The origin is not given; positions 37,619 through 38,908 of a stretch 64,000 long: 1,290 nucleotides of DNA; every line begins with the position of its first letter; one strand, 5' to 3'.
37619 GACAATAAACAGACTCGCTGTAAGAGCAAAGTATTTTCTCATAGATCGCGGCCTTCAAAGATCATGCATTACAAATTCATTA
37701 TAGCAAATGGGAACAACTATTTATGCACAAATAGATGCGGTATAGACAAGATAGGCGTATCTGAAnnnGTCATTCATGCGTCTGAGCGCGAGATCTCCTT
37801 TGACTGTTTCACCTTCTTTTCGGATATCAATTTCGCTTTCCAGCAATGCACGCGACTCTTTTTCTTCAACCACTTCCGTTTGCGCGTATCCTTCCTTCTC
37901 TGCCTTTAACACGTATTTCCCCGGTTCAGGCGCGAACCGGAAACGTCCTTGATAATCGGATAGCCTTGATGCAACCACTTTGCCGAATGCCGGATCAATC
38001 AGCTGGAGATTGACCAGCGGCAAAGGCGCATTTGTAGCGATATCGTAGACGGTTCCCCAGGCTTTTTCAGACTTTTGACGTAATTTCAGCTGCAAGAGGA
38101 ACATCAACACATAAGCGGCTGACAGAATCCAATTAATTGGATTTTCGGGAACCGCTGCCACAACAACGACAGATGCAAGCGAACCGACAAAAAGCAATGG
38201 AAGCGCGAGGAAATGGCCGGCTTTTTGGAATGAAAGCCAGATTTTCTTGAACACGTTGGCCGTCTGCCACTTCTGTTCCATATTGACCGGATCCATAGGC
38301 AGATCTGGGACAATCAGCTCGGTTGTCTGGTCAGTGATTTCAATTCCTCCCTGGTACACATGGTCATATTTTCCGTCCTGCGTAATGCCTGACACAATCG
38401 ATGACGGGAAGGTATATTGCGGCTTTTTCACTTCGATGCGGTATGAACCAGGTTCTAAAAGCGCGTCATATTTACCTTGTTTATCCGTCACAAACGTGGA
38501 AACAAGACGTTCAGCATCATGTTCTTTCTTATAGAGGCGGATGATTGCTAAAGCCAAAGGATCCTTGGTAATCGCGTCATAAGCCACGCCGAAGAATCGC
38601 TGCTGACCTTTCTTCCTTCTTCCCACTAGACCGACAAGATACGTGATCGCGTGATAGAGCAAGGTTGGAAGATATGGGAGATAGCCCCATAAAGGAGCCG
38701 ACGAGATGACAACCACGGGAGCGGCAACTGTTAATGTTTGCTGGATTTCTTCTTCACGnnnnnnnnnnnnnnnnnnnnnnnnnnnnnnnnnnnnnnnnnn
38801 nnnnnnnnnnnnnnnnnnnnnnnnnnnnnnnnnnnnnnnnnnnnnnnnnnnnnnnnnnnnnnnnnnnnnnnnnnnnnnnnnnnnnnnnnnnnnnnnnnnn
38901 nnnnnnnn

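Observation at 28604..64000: Tandem array of five giant (2.5-3.0 kaa) surface-protein paralogs occupying 35 kb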

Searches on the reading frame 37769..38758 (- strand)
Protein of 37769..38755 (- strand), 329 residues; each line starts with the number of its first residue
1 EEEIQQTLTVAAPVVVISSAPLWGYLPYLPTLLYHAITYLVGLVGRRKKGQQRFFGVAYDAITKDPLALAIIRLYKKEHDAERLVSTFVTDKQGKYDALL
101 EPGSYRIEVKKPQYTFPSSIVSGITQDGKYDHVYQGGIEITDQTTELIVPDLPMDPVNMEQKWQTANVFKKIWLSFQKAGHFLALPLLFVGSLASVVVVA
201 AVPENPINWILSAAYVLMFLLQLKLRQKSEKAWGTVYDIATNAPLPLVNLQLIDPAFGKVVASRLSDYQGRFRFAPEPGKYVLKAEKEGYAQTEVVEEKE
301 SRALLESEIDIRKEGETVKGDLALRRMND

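Call 16: find_homologous_proteins(query=window:37769-38755:-, max_evalue=0.001)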
Query seq(329 aa) (329 aa): 7 proteins with E <= 0.001 among 5831 candidates.
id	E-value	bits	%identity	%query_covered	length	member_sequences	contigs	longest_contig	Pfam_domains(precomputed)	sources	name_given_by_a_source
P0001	1.1e-164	565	88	86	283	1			PF13715.13,PF17802.8,PF13620.13,PF22904.4,PF17210.10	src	-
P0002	4.8e-159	547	83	88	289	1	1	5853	PF13715.13,PF17802.8,PF13620.13,PF22904.4,PF17210.10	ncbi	-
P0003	5.2e-113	396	55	99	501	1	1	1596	PF13715.13,PF13620.13,PF22904.4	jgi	jgi:hypothetical protein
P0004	2.3e-107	377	56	90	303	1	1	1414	PF13715.13,PF13620.13,PF22904.4,PF17210.10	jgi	jgi:hypothetical protein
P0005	1.1e-95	339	48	99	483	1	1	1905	PF13620.13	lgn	-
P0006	4.1e-90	320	46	99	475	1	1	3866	PF13620.13,PF17210.10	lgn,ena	-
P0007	5.0e-90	320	48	96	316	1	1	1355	PF13715.13,PF13620.13,PF22904.4,PF17210.10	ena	-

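Call 20: search_solved_structures(query=A1, max_evalue=1)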
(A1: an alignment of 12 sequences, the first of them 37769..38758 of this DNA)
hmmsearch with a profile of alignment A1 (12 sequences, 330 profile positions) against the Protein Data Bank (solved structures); distinct sequences matched with E-value up to 1: 5.
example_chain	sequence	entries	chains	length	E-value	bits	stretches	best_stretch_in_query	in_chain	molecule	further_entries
4jpp_A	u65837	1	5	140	0.062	15.5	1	126-186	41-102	Minor spike protein H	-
4p0d_A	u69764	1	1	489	0.24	13.6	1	62-116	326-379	Trypsin-resistant surface T6 protein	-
3irp_X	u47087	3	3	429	0.69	12.1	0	88-144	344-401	Uro-adherence factor A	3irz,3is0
3is1_X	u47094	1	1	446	0.73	12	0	88-144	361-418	Uro-adherence factor A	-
6bms_A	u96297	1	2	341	0.8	11.9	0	15-40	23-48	Palmitoyltransferase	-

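Call 21: find_related_loci(query=A1, collection=genome_contigs, flank=10000)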
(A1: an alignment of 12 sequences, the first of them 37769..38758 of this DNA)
Query A1 (330 aa) in genome_contigs; peptide patterns used: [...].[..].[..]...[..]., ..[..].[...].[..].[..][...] (x = any residue, [..] = any of these).
228 stretches matched a pattern; 6 encode a relative of the query (tblastn E <= 1e-3); 5 distinct loci.
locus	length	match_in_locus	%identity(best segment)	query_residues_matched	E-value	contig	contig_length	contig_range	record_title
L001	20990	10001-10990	57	1-325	7e-132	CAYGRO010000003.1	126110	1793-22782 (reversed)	MAG TPA_asm: uncultured Gammaproteobacteria bacterium isolate ERP117304_co2_153 genome assembly, contig: NODE_149_length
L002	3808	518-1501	53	1-329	9e-112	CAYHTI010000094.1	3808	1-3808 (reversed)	MAG TPA_asm: uncultured Gammaproteobacteria bacterium isolate ERP119705_co15_179 genome assembly, contig: NODE_34499_len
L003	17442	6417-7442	53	5-326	3e-109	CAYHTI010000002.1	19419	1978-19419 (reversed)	MAG TPA_asm: uncultured Gammaproteobacteria bacterium isolate ERP119705_co15_179 genome assembly, contig: NODE_2735_leng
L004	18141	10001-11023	55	1-327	8e-118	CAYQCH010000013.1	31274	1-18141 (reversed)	MAG TPA_asm: uncultured Gammaproteobacteria bacterium isolate SRP329715_co1_137 genome assembly, contig: NODE_1988_lengt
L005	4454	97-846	53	82-329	5e-85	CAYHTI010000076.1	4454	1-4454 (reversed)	MAG TPA_asm: uncultured Gammaproteobacteria bacterium isolate ERP119705_co15_179 genome assembly, contig: NODE_27160_len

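Call 27: search_protein_representatives(alignment_id=A1)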
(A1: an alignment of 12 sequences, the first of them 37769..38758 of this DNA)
Query: 12 sequences, 330 profile positions. Proteins with E-value up to 0.001 (for the whole library): 5343; up to 1e-10: 3587; up to 1e-30: 969. The best 150 are listed.
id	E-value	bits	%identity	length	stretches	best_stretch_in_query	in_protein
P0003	3.9e-162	555.3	-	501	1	2-329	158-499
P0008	4.0e-153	525.6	-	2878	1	3-329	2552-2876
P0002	4.2e-149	512.4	-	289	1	44-329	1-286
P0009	1.3e-148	510.9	-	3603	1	2-328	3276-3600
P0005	1.5e-146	504.1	-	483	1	2-329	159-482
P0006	3.7e-146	502.8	-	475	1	2-329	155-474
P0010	1.3e-145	501.0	-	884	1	2-329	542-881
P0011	2.2e-145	500.2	-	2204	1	1-329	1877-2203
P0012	5.8e-144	495.5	-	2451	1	2-329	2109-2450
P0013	1.5e-142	490.9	-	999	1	1-329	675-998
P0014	1.5e-142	490.9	-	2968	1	2-329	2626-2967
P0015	6.0e-140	482.4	-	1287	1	2-329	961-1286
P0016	2.2e-136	470.6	-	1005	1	3-329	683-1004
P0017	4.3e-136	469.7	-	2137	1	2-329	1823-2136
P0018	2.4e-133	460.7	-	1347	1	3-328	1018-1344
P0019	2.4e-131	454.1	-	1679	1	2-329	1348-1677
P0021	2.3e-130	450.9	-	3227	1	2-327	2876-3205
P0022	2.0e-128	444.5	-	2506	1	2-328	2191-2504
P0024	1.6e-122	425.0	-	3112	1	2-328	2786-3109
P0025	7.1e-122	422.9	-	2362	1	5-329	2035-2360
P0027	1.3e-117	409.0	-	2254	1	2-327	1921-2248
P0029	2.3e-106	372.0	-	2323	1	3-328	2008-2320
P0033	3.8e-74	266.1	-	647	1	3-327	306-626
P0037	1.4e-70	254.4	-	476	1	6-328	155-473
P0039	3.4e-70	253.1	-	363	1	2-329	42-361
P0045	5.0e-66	239.4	-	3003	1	5-329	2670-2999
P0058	7.0e-59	215.9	-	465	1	18-327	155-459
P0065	2.7e-57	210.7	-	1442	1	4-327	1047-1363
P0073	2.1e-55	204.5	-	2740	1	6-328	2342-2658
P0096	7.3e-49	183.0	-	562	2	7-308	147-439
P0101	3.7e-48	180.7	-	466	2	7-295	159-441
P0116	1.2e-46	175.7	-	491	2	9-240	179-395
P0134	8.0e-46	173.0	-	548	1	4-298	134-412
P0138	1.4e-45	172.2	-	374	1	4-298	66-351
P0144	4.3e-45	170.6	-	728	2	16-320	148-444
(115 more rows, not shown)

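Call 29: list_cluster_members(proteins=[P0008, P0009, P0011, P0012, P0014, P0021, P0033, P0037, P0039, P0002])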
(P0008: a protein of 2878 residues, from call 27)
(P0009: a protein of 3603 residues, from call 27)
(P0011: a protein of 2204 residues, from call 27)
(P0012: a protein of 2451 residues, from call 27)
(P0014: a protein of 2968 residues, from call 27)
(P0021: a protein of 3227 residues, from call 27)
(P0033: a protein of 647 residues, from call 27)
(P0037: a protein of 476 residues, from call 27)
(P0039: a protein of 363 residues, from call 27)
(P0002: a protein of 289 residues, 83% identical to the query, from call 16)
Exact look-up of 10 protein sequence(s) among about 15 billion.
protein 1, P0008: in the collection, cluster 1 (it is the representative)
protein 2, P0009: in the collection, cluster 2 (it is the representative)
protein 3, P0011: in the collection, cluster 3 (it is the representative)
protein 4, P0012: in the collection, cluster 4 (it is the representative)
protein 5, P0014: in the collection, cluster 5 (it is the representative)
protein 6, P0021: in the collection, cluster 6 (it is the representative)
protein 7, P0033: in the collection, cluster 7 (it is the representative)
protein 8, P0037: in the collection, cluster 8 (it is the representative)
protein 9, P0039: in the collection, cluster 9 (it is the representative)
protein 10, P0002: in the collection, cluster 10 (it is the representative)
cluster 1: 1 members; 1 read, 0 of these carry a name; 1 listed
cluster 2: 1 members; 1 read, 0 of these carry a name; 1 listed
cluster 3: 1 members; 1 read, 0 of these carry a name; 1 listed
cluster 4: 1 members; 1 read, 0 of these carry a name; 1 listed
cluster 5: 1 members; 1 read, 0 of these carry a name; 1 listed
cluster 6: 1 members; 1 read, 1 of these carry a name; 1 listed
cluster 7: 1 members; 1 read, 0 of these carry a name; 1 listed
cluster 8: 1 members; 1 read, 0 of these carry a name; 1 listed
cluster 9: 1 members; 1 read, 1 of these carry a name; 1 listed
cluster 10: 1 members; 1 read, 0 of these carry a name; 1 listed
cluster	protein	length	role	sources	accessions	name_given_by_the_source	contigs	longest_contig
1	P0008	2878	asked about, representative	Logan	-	-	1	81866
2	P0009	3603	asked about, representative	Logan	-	-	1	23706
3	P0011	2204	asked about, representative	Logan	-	-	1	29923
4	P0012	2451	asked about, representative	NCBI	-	-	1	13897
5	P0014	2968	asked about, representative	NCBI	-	-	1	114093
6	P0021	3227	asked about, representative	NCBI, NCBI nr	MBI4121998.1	MAG: hypothetical protein HY461_01565 [Parcubacteria group bacterium] | hypothetical protein [Parcubacteria group bacterium]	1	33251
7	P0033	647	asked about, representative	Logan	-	-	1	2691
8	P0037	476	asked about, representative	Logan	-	-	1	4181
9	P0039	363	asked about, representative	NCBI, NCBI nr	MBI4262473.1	carboxypeptidase regulatory-like domain-containing protein, partial [Candidatus ... | carboxypeptidase regulatory-like domain-containing protein [Candidatus Uhrbacteria ...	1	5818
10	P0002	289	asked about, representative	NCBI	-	-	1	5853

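Call 30: find_homologous_proteins(query=A1, max_evalue=1e-10)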
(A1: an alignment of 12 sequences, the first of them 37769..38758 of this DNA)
Query A1 (12 sequences) (330 aa, profile of the alignment): 6 proteins with E <= 1e-10 among 8000 candidates.
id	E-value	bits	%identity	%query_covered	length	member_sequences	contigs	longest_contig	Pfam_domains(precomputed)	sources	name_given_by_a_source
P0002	1.3e-148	512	83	87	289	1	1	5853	PF13715.13,PF17802.8,PF13620.13,PF22904.4,PF17210.10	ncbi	-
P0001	2.0e-147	509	88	86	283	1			PF13715.13,PF17802.8,PF13620.13,PF22904.4,PF17210.10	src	-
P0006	1.2e-145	503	46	99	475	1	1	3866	PF13620.13,PF17210.10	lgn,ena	-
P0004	2.8e-142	492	56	90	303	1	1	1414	PF13715.13,PF13620.13,PF22904.4,PF17210.10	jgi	jgi:hypothetical protein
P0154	5.8e-126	438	50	99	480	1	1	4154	PF13715.13,PF13620.13,PF22904.4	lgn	-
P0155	2.2e-22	98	21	76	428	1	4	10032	PF13715.13,PF13620.13,PF17210.10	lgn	-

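Call 51: find_encoding_contigs(protein=P0002, flank=10000, max_places=3)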
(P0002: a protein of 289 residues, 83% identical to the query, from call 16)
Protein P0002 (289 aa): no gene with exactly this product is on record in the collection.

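Call 52: find_encoding_contigs(protein=P0014, flank=10000, max_places=3)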
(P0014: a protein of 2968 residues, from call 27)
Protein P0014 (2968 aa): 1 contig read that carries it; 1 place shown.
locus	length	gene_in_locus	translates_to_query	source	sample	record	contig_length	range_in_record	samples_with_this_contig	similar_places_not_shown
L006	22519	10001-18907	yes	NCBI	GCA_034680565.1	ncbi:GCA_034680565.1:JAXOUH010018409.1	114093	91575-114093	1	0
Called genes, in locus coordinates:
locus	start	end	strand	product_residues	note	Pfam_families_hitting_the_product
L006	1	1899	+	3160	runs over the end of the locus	-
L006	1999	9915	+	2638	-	PF13385:Laminin_G_3, PF13205:Big_5, PF13517:FG-GAP_3, PF13205:Big_5, PF13517:FG-GAP_3, PF01436:NHL (weak), PF01436:NHL (weak), PF25788:Ig_Rha78A_N (weak), +5 more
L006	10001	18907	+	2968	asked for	PF13385:Laminin_G_3, PF25788:Ig_Rha78A_N (faint)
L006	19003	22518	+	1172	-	?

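Call 58: list_cluster_members(proteins=[P0010, P0013, P0015, P0017, P0019, P0022, P0024, P0025, P0027, P0029])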
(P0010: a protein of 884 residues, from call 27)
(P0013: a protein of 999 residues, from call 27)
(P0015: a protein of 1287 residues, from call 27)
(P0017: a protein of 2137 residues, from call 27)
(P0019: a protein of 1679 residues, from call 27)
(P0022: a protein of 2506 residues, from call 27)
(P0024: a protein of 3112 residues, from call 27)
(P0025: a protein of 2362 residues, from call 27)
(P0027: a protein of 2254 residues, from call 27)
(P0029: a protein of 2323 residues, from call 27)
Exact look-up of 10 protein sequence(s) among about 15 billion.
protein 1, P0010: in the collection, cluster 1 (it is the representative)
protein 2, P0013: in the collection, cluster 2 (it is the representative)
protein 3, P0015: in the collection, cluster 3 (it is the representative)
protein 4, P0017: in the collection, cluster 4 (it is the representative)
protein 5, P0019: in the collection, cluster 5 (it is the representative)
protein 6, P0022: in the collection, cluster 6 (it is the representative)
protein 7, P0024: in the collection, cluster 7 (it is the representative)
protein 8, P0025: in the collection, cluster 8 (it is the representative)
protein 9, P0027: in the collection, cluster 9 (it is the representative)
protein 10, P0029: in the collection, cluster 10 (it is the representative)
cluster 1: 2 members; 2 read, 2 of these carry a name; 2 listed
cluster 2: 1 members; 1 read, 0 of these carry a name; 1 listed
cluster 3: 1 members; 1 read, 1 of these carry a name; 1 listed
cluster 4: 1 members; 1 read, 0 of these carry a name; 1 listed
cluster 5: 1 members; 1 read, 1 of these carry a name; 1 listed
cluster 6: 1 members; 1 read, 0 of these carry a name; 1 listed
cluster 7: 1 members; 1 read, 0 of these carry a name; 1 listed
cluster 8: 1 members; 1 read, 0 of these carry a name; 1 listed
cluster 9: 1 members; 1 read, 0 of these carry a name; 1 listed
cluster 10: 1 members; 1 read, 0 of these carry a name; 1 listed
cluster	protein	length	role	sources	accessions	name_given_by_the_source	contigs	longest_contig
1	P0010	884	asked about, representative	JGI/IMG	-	hypothetical protein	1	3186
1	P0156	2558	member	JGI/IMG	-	hypothetical protein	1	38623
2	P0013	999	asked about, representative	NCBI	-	-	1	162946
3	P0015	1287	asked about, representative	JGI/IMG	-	uncharacterized repeat protein (TIGR01451 family)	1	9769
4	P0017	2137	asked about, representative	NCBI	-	-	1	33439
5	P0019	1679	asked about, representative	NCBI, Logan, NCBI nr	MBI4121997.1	MAG: hypothetical protein HY461_01560 [Parcubacteria group bacterium] | hypothetical protein [Parcubacteria group bacterium]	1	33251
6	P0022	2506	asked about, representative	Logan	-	-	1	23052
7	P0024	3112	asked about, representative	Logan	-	-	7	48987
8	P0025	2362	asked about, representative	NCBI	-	-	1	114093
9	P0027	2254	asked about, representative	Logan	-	-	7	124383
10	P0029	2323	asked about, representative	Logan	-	-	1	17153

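Call 59: list_cluster_members(proteins=[P0065, P0073, P0096, P0101, P0134, P0138, P0144, P0116, P0058, P0045])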
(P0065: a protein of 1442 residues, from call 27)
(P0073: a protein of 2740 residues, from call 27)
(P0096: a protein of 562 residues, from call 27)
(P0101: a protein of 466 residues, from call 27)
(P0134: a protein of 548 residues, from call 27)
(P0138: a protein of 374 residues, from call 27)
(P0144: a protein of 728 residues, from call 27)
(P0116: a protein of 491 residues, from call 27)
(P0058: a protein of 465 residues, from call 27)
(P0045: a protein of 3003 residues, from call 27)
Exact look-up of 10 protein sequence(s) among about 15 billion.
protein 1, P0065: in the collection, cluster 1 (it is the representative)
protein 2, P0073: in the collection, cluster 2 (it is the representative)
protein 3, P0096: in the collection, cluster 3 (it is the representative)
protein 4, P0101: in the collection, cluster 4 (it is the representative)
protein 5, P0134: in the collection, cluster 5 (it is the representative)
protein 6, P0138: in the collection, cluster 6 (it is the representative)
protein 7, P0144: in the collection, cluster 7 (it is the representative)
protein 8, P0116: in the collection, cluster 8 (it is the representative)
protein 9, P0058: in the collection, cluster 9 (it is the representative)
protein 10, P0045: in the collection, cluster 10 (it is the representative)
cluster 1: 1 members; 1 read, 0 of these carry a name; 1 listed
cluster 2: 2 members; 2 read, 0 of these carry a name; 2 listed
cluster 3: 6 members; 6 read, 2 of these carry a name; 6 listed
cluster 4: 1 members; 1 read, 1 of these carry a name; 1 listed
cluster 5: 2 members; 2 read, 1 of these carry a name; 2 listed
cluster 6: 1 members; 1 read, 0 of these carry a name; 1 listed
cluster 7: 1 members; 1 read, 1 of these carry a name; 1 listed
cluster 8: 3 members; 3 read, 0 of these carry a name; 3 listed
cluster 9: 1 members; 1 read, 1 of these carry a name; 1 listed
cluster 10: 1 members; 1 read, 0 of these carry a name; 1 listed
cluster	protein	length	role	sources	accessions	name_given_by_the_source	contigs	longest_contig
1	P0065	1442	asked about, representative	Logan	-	-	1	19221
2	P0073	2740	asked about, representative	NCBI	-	-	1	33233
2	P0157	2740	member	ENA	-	-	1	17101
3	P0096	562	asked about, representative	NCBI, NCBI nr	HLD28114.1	MAG TPA: carboxypeptidase-like regulatory domain-containing protein, partial ... | carboxypeptidase-like regulatory domain-containing protein [Patescibacteria group ...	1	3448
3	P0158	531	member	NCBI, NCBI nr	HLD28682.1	MAG TPA: hypothetical protein VJB67_03635, partial [Patescibacteria group bacterium] | hypothetical protein [Patescibacteria group bacterium]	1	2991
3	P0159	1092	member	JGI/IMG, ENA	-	-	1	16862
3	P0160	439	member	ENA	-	-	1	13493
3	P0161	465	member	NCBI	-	-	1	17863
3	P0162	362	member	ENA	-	-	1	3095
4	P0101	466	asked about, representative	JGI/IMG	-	hypothetical protein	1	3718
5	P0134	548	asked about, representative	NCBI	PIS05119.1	MAG: hypothetical protein COT81_02740, partial [Candidatus Buchananbacteria bacterium ...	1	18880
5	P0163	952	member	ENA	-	-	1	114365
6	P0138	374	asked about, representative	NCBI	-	-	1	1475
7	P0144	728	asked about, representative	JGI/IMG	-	hypothetical protein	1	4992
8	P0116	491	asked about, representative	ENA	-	-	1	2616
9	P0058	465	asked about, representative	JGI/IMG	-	hypothetical protein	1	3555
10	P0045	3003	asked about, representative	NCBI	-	-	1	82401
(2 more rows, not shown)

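Call 69: search_protein_families(library=pfam, proteins=[L001:294-1229:+, L001:1522-3147:+, L003:7531-9078:+, L003:9702-10247:+, L003:10534-11094:+, L003:15333-16286:-, L003:16258-17436:-, L004:360-887:+, L004:814-1437:+, L004:1447-1917:+], max_evalue=0.001)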
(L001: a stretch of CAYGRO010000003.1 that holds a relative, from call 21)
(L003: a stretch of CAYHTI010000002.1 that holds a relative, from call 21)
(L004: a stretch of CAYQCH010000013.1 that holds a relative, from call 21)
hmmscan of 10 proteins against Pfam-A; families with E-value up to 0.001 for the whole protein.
L001:294-1229:+ (311 aa): 1 family
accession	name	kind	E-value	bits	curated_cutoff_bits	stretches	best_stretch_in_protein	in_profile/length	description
PF01326.24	PPDK_N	-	3.6e-66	224.1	27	1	18-310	2-308/328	Pyruvate phosphate dikinase, AMP/ATP-binding domain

L001:1522-3147:+ (541 aa): 4 families
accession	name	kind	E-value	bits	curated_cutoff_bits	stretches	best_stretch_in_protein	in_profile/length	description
PF06418.20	CTP_synth_N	-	6.9e-101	337.5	26.1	1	4-267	1-265/265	CTP synthase N-terminus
PF00117.34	GATase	-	4.8e-40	137.7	22.8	1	307-537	2-189/190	Glutamine amidotransferase class-I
PF07722.19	Peptidase_C26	-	3.4e-07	30.7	20.5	1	370-520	95-219/219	Peptidase C26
PF01656.29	CbiA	-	9.6e-05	22.8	25.4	1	9-126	3-54/125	CobQ/CobB/MinD/ParA nucleotide binding domain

L003:7531-9078:+ (515 aa): 0 families

L003:9702-10247:+ (181 aa): 1 family
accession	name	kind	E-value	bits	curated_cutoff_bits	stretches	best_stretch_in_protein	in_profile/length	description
PF00265.24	TK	-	2.3e-24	86.7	20.6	1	2-178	2-176/176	Thymidine kinase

L003:10534-11094:+ (186 aa): 2 families
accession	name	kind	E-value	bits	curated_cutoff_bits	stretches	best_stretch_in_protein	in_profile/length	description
PF13473.12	Cupredoxin_1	-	7.9e-10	39.1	27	1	98-185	21-104/104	Cupredoxin-like domain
PF00116.26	COX2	-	3e-08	34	22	1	118-180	52-114/120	Cytochrome C oxidase subunit II, periplasmic domain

L003:15333-16286:- (317 aa): 2 families
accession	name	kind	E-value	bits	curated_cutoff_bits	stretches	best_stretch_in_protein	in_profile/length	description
PF00849.27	PseudoU_synth_2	-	4.2e-35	121.6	26.8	1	97-255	1-150/152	RNA pseudouridylate synthase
PF01479.30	S4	-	9.3e-10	38.5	22.8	1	22-67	2-48/48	S4 domain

L003:16258-17436:- (392 aa): 3 families
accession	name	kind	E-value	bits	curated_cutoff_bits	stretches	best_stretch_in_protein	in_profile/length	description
PF01743.26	PolyA_pol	-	7.5e-13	49.4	23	1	26-66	86-126/126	Poly A polymerase head domain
PF12627.12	PolyA_pol_RNAbd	-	8.5e-09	35.5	22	1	93-160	1-62/64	Probable RNA and SrmB- binding site of polymerase A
PF01966.28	HD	-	1.4e-08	35.4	22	1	201-275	24-92/116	HD domain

L004:360-887:+ (175 aa): 1 family
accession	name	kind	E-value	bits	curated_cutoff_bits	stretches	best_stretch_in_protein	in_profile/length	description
PF01988.24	VIT1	-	9.6e-31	107.7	28.1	2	84-164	133-213/214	VIT family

L004:814-1437:+ (207 aa): 2 families
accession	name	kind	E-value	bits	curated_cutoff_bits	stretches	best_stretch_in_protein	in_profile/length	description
PF02834.22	LigT_PEase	-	7.2e-22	77.8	23.3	1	39-116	6-87/87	LigT like Phosphoesterase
PF13563.12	2_5_RNA_ligase2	-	4.3e-11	43.5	27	1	45-164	7-118/152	2'-5' RNA ligase superfamily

L004:1447-1917:+ (156 aa): 2 families
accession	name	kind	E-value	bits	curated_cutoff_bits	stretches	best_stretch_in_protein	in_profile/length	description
PF00578.27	AhpC-TSA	-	5.4e-43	146.3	26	1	6-133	2-123/124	AhpC/TSA family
PF08534.16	Redoxin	-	2.7e-22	79.6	26.6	1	4-146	1-146/148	Redoxin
